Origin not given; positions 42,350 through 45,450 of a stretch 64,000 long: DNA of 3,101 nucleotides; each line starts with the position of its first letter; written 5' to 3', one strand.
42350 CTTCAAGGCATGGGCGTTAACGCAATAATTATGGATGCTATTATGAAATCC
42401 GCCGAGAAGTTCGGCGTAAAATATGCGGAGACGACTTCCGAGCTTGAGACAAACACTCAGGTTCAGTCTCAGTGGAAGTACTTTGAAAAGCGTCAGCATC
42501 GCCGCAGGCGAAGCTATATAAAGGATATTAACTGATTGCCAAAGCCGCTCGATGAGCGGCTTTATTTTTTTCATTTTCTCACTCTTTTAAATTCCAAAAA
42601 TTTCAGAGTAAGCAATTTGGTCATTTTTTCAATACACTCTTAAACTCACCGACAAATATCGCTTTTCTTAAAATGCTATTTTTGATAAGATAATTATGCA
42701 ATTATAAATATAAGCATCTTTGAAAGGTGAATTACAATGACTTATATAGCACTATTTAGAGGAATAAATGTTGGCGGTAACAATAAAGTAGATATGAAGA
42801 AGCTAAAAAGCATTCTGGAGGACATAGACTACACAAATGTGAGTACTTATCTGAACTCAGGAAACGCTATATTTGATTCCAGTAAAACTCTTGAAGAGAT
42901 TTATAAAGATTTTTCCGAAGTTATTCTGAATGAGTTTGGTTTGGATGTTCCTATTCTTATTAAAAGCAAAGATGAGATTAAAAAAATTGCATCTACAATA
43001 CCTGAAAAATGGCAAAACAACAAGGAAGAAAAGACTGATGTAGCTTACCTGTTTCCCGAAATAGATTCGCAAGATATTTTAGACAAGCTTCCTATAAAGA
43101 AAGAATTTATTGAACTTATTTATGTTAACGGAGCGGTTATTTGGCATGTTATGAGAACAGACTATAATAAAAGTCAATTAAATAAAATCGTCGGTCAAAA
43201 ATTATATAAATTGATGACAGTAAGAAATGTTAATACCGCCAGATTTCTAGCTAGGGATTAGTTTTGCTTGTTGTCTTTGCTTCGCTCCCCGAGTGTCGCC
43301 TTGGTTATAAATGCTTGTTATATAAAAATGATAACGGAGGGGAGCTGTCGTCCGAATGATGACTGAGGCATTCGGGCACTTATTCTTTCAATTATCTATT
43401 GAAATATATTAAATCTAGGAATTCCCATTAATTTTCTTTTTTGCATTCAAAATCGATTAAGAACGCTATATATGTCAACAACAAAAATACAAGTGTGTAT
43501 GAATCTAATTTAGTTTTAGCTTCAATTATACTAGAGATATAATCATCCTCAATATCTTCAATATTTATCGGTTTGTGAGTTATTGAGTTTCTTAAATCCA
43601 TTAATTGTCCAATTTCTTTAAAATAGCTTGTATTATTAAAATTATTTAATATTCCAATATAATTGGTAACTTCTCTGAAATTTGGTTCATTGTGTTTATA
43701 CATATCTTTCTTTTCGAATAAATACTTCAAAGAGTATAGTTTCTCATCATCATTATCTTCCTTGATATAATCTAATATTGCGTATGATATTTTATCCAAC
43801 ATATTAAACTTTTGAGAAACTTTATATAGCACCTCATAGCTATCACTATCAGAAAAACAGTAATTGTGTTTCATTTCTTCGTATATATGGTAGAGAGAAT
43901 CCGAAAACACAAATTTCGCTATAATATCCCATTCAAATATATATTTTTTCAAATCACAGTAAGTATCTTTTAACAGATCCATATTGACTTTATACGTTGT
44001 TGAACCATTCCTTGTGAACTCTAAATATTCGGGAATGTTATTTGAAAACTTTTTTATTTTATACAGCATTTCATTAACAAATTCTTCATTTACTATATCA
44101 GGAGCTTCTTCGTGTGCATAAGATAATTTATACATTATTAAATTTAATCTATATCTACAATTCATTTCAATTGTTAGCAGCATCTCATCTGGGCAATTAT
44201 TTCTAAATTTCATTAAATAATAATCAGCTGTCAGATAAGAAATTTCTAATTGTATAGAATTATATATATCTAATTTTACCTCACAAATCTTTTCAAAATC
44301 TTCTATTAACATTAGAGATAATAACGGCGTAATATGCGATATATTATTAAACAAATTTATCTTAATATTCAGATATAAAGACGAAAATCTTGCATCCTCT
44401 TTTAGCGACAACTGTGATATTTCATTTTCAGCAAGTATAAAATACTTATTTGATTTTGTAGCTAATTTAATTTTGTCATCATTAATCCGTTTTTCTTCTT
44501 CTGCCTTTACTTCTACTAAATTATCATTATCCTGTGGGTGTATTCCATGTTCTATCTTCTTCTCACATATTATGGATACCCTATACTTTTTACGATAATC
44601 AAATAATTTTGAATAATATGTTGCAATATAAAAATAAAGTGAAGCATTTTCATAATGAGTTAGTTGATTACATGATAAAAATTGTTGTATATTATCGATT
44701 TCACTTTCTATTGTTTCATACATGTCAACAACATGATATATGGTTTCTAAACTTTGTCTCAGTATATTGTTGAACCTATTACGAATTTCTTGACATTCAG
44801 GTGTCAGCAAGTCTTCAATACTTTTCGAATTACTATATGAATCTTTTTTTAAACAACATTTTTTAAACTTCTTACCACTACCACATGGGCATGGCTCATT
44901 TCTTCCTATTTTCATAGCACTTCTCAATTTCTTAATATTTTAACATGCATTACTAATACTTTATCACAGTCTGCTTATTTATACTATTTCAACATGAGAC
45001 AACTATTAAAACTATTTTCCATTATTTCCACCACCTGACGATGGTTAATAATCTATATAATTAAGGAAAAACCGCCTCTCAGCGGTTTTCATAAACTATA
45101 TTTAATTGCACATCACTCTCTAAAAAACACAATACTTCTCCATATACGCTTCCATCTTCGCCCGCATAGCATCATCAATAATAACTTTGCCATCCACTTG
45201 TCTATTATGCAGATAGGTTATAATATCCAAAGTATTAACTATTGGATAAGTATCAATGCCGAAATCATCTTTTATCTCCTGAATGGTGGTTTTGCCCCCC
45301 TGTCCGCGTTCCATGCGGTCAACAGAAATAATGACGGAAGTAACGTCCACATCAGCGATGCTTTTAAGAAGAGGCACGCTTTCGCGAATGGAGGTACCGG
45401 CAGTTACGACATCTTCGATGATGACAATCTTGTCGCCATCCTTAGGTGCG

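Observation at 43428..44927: Solitary AT-rich gene encoding SEC-C zinc motif + large helical region + C-terminal RNxxxH (HEPN-like) motif: candidate single-gene abortive-infection/toxin module beside pyrE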

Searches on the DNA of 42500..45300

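Call 84: search_rna_families(source=window, start=42500, end=45300, threshold=evalue, max_evalue=1)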
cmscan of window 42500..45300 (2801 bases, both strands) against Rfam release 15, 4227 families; matches with E-value up to 1: 1.
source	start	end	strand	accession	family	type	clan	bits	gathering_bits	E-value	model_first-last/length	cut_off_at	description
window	42934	43070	+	RF02157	NPPA-AS1_2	Gene; lncRNA;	-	27.1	60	0.19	1-150/150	no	NPPA antisense RNA 1 conserved region 2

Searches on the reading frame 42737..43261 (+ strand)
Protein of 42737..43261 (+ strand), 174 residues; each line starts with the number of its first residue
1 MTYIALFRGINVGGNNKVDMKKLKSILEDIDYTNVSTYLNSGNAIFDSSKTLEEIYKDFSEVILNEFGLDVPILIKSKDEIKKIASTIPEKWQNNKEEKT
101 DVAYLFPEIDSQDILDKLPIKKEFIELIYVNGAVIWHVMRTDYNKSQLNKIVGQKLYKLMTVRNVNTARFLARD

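Call 3: search_protein_families(library=pfam, proteins=[window:42737-43261:+], max_evalue=1)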
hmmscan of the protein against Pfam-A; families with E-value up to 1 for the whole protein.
window:42737-43261:+ (174 aa): 4 families
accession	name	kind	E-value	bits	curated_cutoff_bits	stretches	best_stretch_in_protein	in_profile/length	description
PF08002.16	DUF1697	-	7.4e-38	130.5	24.4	1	1-136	1-137/137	Protein of unknown function (DUF1697)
PF12163.13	HobA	-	0.0084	16.1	27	1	101-160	79-138/180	DNA replication regulator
PF02877.19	PARP_reg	-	0.076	13.5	26.8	1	27-85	55-103/135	Poly(ADP-ribose) polymerase, regulatory domain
PF18142.6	SLATT_fungal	-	0.21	12.1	26.5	1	3-63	61-119/121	SMODS and SLOG-associating 2TM effector domain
